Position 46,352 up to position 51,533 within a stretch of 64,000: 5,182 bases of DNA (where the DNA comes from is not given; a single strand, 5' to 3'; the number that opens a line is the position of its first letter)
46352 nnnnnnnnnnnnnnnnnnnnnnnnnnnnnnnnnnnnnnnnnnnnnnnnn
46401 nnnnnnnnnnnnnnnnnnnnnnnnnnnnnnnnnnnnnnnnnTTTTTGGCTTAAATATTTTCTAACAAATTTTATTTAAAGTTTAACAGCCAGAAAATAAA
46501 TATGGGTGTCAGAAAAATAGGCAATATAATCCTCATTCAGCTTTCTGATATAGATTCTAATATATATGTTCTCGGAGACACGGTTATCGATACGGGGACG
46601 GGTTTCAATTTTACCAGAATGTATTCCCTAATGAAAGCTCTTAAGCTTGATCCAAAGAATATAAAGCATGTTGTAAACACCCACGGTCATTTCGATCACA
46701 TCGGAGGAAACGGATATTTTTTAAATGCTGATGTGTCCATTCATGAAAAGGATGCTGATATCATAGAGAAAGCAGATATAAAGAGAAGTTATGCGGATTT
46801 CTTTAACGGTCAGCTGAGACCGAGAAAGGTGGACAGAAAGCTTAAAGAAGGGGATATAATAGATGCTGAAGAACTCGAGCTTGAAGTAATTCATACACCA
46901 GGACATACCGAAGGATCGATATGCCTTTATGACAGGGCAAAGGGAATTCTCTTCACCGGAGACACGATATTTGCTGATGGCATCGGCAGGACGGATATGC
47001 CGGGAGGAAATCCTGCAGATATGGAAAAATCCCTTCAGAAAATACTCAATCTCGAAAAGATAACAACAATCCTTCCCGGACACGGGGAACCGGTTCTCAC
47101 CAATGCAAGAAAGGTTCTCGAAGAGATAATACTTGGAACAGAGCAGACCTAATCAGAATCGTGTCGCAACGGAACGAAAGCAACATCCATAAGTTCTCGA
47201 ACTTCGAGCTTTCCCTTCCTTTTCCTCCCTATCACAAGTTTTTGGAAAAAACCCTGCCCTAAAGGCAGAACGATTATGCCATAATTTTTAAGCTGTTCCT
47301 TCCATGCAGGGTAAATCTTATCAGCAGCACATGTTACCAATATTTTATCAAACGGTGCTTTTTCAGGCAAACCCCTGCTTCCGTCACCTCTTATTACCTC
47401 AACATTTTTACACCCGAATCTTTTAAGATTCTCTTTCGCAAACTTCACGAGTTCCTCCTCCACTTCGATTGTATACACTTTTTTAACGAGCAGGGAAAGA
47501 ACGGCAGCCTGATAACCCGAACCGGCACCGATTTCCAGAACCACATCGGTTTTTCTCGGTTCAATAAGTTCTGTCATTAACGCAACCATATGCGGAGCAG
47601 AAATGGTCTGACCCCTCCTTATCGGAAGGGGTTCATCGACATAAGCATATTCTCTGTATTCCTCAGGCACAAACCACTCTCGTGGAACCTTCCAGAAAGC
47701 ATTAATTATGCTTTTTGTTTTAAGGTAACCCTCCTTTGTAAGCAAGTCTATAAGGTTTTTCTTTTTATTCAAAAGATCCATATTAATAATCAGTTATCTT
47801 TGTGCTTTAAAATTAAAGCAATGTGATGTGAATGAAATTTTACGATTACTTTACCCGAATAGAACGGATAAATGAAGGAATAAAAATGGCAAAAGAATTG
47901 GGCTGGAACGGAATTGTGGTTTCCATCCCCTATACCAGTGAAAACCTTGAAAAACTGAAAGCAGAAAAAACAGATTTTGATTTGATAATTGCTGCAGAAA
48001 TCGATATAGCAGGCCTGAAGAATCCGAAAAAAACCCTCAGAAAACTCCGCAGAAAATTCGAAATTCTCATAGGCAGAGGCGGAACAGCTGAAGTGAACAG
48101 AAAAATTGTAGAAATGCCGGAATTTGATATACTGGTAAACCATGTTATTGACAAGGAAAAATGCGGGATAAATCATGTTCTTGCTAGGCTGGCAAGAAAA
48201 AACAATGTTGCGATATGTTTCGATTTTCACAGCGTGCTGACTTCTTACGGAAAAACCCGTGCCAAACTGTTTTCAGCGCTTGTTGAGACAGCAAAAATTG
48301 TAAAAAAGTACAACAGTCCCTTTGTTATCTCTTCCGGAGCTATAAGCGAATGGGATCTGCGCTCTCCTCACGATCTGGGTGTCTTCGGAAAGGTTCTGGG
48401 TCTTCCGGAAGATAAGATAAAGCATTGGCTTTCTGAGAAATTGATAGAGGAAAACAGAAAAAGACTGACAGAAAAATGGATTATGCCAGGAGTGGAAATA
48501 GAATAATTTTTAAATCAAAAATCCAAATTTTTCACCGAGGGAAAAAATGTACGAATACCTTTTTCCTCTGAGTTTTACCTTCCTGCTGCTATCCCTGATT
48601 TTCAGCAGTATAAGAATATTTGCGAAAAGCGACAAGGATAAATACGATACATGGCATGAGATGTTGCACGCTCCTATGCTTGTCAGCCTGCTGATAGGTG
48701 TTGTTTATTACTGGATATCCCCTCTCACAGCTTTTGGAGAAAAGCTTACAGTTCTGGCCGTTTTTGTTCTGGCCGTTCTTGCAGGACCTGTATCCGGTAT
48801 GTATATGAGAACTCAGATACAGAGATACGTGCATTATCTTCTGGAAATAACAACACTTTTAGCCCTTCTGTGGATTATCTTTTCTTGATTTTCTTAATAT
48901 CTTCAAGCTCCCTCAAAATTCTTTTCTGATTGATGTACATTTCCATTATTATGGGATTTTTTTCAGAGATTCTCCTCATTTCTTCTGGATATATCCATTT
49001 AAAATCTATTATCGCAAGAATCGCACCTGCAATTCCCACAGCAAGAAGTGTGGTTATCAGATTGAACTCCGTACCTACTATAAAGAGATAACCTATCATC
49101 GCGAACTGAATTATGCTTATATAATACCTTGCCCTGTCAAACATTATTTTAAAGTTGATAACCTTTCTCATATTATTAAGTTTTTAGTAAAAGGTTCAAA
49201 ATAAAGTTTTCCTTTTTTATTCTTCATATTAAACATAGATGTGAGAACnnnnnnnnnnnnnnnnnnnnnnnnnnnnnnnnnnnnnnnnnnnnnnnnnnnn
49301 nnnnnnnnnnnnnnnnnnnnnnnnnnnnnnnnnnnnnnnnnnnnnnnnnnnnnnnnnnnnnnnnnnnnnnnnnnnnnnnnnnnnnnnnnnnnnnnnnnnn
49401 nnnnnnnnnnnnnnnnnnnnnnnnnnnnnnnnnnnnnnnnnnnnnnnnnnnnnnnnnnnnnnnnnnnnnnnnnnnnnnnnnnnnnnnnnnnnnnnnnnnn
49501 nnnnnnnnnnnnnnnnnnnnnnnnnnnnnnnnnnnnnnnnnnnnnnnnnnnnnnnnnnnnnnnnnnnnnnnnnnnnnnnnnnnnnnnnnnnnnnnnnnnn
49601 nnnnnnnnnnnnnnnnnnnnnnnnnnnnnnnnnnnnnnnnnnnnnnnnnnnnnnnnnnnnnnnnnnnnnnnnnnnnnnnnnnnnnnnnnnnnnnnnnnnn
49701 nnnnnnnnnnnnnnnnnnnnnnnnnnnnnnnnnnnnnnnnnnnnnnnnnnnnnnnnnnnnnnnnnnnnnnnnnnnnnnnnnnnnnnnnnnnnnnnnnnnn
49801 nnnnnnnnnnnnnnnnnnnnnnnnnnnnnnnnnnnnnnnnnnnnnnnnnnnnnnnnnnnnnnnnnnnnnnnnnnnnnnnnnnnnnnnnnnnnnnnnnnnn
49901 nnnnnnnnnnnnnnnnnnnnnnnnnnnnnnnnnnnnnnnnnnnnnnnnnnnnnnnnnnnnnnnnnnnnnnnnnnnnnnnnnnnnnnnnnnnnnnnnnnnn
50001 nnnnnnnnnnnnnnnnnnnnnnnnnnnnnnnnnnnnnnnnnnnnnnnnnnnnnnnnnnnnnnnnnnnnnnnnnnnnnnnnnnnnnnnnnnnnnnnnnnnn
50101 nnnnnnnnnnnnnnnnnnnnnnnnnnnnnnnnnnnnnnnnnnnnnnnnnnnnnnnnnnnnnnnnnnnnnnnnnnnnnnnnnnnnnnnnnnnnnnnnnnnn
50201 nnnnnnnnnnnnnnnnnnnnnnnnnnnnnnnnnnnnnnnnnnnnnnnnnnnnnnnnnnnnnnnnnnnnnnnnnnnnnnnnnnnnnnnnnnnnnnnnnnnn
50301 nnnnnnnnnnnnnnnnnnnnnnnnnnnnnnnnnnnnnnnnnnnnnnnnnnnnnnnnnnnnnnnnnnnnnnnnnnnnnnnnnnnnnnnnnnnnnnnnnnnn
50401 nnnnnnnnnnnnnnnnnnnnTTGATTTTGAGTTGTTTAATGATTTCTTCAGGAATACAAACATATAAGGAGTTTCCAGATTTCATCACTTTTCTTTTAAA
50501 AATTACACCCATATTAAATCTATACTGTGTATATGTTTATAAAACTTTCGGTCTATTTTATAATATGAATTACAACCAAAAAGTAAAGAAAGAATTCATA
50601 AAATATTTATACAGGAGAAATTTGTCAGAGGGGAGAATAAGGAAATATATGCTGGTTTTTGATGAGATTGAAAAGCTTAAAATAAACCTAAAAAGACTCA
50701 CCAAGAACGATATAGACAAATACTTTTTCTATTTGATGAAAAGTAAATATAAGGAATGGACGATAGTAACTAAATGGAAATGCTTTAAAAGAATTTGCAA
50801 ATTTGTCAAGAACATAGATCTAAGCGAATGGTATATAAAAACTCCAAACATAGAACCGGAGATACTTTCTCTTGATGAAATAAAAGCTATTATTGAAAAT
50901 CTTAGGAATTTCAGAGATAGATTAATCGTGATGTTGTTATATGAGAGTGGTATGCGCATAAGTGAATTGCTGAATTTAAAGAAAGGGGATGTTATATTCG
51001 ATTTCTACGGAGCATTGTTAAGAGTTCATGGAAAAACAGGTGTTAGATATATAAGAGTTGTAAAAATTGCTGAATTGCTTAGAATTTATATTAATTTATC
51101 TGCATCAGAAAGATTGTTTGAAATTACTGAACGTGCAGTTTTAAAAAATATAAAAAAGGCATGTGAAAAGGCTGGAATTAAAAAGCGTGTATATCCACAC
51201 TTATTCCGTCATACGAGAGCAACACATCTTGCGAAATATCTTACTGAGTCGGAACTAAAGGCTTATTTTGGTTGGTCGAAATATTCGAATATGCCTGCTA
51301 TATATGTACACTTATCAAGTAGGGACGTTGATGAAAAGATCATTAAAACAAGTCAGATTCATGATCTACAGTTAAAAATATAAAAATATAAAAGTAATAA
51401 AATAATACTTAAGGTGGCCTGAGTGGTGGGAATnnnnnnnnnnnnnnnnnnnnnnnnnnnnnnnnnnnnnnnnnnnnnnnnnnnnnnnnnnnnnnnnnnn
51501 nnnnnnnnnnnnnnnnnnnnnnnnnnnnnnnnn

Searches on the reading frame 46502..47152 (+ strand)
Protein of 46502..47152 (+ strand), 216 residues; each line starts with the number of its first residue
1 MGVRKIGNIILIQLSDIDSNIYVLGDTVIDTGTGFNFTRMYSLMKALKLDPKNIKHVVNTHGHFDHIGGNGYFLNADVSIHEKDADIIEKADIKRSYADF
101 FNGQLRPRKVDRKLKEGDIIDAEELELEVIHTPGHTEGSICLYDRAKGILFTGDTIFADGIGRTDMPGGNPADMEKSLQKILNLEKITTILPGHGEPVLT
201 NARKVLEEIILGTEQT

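Call 36: search_protein_families(library=pfam, proteins=[window:46502-47152:+], max_evalue=0.0001)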
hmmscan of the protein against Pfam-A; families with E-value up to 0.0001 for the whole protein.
window:46502-47152:+ (216 aa): 2 families
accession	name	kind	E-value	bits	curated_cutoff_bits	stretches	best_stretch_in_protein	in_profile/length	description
PF00753.33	Lactamase_B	-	2.2e-35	122.8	22.7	1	19-194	6-196/196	Metallo-beta-lactamase superfamily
PF19583.5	ODP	-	6.8e-10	39.6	27.2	1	27-156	15-137/194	ODP family beta lactamase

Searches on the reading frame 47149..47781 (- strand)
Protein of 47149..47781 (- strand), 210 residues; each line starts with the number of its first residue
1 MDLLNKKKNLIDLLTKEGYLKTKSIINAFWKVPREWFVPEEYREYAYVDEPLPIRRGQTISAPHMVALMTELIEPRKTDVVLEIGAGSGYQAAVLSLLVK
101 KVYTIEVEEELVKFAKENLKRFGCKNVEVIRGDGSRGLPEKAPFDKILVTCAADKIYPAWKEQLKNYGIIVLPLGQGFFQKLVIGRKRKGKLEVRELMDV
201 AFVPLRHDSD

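Call 36: search_protein_families(library=pfam, proteins=[window:47149-47781:-], max_evalue=0.0001)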
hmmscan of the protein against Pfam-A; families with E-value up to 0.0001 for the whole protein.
window:47149-47781:- (210 aa): 7 families
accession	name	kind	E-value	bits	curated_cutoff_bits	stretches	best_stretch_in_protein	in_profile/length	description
PF01135.25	PCMT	-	4e-61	206.9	20.3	1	6-207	2-207/210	Protein-L-isoaspartate(D-aspartate) O-methyltransferase (PCMT)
PF13847.12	Methyltransf_31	-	8.1e-10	39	27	1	77-155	3-86/145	Methyltransferase domain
PF00398.26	RrnaAD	-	2.8e-08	33.6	24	1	72-134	25-85/263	Ribosomal RNA adenine dimethylase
PF13649.12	Methyltransf_25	-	4e-08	34.3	27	1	81-152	1-73/97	Methyltransferase domain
PF01189.24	Methyltr_RsmB-F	-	6.1e-07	29.7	27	1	72-150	3-86/199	16S rRNA methyltransferase RsmB/F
PF08241.18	Methyltransf_11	-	4.9e-06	27.5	21.2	1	82-153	1-70/95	Methyltransferase domain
PF05175.20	MTS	-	2e-05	24.8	23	1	68-148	22-103/170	Methyltransferase small domain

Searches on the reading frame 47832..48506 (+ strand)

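Call 36: search_protein_families(library=pfam, proteins=[window:47832-48506:+], max_evalue=0.0001)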
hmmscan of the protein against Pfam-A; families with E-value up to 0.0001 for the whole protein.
window:47832-48506:+ (224 aa): 1 family
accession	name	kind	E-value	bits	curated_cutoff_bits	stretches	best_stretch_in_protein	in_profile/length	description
PF01876.22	RNase_P_p30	-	6.4e-32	111.2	35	1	17-202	19-213/214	RNase P subunit p30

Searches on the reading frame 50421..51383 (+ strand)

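Call 36: search_protein_families(library=pfam, proteins=[window:50421-51383:+], max_evalue=0.0001)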
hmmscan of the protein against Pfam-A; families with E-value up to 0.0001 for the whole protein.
window:50421-51383:+ (320 aa): 1 family
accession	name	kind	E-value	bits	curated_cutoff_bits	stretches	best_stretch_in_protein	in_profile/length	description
PF00589.27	Phage_integrase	-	7.8e-21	75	27.1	1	149-299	3-169/172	Phage integrase family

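Call 99: search_protein_families(library=phrogs, proteins=[window:50421-51383:+], max_evalue=0.001)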
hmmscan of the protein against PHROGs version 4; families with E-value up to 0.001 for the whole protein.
window:50421-51383:+ (320 aa): 3 families
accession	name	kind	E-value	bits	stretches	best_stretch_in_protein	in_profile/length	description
phrog_1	-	integration and excision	1.4e-27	98.2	1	56-311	170-448/611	integrase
phrog_216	-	integration and excision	4.2e-26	92.7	1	142-309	49-235/301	integrase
phrog_5830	-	integration and excision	5.7e-09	36.6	1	50-249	16-191/318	integrase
